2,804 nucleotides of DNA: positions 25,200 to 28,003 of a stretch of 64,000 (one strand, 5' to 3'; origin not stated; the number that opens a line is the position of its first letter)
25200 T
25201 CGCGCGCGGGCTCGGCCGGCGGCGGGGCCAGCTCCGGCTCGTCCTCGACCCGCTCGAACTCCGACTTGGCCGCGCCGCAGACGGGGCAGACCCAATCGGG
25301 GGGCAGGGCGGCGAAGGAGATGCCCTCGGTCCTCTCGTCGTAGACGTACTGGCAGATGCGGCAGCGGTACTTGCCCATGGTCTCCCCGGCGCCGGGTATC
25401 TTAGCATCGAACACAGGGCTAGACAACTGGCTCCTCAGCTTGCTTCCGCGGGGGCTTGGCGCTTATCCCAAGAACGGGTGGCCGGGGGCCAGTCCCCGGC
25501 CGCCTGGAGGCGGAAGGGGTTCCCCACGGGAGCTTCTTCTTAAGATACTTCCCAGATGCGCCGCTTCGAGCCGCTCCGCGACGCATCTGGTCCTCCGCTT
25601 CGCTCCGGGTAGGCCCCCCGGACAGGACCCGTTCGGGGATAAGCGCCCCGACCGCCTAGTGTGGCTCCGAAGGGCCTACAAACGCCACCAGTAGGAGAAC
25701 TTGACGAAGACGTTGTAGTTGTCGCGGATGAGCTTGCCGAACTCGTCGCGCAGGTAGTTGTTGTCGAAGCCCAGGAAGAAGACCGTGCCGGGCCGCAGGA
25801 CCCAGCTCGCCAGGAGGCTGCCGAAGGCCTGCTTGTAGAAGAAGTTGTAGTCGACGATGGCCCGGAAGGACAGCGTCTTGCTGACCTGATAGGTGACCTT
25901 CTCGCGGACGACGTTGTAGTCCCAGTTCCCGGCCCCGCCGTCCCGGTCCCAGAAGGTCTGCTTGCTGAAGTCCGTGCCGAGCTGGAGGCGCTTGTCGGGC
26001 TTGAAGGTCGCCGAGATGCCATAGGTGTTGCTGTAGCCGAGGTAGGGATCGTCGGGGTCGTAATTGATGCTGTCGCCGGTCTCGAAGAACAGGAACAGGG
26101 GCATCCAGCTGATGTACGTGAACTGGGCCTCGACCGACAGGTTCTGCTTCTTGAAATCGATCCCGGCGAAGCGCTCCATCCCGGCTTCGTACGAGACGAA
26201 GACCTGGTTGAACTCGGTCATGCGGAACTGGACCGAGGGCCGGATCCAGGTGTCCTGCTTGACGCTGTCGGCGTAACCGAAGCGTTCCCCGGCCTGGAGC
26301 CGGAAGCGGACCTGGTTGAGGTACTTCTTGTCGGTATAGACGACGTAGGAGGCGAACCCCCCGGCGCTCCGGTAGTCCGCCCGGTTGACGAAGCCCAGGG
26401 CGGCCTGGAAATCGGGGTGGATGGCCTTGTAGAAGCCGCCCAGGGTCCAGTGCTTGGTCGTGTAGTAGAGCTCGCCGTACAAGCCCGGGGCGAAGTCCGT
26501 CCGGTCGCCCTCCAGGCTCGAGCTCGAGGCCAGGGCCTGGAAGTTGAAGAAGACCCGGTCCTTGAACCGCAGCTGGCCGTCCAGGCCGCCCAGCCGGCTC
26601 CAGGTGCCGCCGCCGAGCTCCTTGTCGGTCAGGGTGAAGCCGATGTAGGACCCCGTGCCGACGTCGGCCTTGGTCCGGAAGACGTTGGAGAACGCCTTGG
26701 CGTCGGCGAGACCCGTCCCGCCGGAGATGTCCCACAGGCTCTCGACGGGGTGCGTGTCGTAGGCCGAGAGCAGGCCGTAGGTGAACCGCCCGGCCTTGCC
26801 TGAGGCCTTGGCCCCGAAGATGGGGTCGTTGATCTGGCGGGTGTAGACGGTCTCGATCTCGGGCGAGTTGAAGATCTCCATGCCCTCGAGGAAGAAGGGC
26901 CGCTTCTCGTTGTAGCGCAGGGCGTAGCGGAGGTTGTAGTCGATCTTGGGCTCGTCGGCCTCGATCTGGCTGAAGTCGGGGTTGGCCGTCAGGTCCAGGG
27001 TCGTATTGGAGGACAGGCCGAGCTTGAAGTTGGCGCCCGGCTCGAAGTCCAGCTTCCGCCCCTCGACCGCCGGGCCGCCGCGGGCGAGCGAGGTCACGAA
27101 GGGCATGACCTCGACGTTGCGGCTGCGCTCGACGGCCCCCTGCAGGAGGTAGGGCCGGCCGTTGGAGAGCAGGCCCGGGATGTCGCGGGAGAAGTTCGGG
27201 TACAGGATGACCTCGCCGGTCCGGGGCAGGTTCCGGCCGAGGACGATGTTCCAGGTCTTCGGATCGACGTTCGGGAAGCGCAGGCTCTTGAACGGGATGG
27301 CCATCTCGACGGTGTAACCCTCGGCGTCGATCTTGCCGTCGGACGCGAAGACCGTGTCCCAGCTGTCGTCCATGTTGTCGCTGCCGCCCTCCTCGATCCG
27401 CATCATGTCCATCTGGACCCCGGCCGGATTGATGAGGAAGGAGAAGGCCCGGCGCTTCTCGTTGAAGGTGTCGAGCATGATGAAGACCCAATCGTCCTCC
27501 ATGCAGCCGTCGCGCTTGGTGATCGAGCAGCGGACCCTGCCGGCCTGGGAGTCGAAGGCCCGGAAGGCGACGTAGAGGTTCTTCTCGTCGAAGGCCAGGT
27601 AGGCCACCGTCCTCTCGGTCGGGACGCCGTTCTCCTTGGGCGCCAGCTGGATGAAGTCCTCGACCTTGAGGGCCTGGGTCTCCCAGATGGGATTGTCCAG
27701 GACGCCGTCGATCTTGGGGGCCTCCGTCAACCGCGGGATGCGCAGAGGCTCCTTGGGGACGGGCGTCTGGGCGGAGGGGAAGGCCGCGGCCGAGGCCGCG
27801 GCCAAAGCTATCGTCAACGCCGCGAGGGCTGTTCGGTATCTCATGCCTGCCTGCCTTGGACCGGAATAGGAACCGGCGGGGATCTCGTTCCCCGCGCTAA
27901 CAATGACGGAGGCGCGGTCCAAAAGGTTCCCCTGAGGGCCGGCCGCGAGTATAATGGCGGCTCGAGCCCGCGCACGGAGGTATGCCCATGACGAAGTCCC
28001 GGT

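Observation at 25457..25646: ~190-nt highly structured GC-rich element closed by a 20-bp long-range helix in the leader of the rubredoxin–GltS gene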

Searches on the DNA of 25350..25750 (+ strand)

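Call 4: search_rna_families(source=window, start=25350, end=25750, threshold=evalue, max_evalue=10, show_alignments=3)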
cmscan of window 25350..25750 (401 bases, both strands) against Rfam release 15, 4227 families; matches with E-value up to 10: 4.
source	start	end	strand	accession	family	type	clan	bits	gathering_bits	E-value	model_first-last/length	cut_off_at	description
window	25472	25501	-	RF02221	sRNA-Xcc1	Gene; sRNA;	-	17.1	53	2.7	1-87/87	no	sRNA-Xcc1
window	25470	25592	-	RF02354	BjrC80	Gene; sRNA;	-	16.4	80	0.58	1-162/162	no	Bradyrhizobiaceae sRNA BjrC80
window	25468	25517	+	RF00523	Prion_pknot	Cis-reg;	-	13.7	39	6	1-40/40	no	Prion pseudoknot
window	25601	25645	+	RF04257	mir-9230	Gene; miRNA;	-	13.7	100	8.1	19-65/87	no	mir-9230 microRNA precursor family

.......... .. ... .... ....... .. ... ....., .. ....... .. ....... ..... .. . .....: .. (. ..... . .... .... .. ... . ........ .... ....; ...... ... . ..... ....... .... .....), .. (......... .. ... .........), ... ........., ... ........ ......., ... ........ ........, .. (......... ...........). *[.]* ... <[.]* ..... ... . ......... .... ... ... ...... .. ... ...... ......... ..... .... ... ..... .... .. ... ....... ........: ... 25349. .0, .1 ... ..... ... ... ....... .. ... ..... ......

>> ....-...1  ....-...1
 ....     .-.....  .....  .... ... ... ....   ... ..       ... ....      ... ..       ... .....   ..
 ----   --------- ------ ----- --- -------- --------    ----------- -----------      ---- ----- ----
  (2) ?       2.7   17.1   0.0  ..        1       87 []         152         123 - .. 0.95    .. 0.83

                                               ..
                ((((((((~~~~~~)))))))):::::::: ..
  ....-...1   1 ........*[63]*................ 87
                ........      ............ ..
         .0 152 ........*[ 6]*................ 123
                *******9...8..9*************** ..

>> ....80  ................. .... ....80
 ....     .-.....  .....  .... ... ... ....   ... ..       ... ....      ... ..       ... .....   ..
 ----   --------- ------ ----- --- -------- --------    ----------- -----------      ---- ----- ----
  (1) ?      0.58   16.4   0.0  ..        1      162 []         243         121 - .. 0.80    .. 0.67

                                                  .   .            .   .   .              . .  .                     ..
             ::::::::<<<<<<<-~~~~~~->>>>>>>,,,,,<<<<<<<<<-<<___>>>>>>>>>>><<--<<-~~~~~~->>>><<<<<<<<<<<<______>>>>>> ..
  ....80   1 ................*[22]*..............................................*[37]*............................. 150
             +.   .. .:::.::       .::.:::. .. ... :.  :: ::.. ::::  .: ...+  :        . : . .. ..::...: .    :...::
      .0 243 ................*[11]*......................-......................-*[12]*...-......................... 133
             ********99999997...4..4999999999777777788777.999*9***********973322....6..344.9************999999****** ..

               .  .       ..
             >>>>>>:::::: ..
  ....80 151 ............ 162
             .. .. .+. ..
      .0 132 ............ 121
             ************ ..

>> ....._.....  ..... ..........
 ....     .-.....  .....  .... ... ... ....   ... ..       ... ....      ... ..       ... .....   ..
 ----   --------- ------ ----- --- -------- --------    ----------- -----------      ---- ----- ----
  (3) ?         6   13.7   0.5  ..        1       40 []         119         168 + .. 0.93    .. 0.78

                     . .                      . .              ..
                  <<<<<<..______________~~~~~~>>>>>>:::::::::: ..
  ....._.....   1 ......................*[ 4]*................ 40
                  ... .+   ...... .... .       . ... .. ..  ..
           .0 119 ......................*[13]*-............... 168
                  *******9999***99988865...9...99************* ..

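Call 62: search_dna_similar(query=window:25440-25665:+, collection=plasmids, mode=distant, max_evalue=0.001, max_rows=10)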
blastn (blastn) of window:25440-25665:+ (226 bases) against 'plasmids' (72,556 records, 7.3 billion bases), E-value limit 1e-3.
No match.

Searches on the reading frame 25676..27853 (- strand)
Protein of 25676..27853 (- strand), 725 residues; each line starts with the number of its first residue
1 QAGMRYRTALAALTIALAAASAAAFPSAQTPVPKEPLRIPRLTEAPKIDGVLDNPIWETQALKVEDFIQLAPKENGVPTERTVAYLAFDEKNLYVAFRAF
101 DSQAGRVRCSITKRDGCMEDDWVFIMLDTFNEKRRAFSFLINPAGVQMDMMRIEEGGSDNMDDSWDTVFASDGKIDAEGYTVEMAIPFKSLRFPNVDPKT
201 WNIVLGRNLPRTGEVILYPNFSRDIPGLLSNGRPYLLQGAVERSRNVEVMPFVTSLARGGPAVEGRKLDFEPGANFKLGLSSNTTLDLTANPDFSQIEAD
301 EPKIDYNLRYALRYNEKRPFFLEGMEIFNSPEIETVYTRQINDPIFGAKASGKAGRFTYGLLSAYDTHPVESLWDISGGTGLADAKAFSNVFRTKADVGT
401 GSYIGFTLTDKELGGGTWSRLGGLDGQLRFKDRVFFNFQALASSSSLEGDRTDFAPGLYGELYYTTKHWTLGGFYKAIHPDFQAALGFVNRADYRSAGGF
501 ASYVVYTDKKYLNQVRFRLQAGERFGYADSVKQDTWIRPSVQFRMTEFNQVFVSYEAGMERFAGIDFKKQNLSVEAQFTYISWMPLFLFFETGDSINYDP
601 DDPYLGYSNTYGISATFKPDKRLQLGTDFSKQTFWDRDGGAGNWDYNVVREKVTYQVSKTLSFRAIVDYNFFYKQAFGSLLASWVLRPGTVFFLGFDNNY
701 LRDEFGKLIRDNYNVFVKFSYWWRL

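Call 13: search_protein_families(library=pfam, proteins=[window:25676-27853:-])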
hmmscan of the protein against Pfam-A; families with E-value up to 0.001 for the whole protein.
window:25676-27853:- (725 aa): 2 families
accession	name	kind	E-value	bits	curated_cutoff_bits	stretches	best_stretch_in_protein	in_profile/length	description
PF19313.5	DUF5916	-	1.4e-18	67.4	22.6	1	249-342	7-95/572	Domain of unknown function (DUF5916)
PF06452.16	CBM9_1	-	1.9e-06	28.4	23.4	1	48-194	1-136/185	Carbohydrate family 9 binding domain-like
